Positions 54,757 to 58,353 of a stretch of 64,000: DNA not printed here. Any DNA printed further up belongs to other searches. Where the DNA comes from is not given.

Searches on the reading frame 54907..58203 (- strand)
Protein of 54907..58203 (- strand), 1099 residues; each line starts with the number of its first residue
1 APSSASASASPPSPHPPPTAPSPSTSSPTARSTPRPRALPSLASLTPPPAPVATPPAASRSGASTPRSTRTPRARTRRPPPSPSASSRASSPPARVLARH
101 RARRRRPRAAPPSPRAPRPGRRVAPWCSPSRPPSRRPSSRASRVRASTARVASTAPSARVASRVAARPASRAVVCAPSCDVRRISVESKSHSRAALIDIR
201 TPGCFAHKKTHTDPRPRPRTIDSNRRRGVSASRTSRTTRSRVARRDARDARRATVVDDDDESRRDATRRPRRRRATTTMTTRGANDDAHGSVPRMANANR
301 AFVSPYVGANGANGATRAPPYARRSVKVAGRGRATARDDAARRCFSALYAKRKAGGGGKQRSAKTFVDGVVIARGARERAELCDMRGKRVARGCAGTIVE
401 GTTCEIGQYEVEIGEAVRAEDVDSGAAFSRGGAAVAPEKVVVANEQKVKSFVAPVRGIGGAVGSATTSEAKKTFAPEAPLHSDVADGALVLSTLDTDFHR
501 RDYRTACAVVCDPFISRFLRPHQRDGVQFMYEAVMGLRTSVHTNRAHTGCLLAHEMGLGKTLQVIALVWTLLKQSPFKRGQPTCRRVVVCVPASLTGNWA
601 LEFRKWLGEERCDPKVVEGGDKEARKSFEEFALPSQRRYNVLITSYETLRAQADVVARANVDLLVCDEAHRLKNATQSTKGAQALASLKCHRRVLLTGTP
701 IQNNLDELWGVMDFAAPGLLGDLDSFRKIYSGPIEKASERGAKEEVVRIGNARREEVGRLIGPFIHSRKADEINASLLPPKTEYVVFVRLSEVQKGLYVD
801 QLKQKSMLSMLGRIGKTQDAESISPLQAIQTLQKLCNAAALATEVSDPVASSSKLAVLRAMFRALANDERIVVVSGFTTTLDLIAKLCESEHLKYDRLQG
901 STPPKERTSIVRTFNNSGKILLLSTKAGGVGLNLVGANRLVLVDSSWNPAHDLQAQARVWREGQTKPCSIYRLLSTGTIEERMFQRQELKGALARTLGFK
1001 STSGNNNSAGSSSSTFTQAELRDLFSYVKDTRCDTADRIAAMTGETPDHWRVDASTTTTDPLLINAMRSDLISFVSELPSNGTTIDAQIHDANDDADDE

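Call 35: search_protein_families(library=pfam, proteins=[window:54907-58203:-], max_evalue=0.001)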
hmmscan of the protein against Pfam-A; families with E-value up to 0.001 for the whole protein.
window:54907-58203:- (1099 aa): 5 families
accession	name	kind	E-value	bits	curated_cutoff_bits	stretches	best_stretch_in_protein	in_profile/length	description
PF00176.29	SNF2-rel_dom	-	5.9e-64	216.4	24.9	1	522-839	1-288/290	SNF2-related domain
PF00271.37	Helicase_C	-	1.5e-19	70.7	23.5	1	854-963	2-110/110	Helicase conserved C-terminal domain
PF04851.21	ResIII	-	7.7e-14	52.4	22.5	1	520-701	5-163/164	Type III restriction enzyme, res subunit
PF00270.35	DEAD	-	8.9e-09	35.7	26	1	550-707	17-166/167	DEAD/DEAH box helicase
PF11496.14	HDA2-3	-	0.00016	21.4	27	1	849-987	86-233/278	Class II histone deacetylase complex subunits 2 and 3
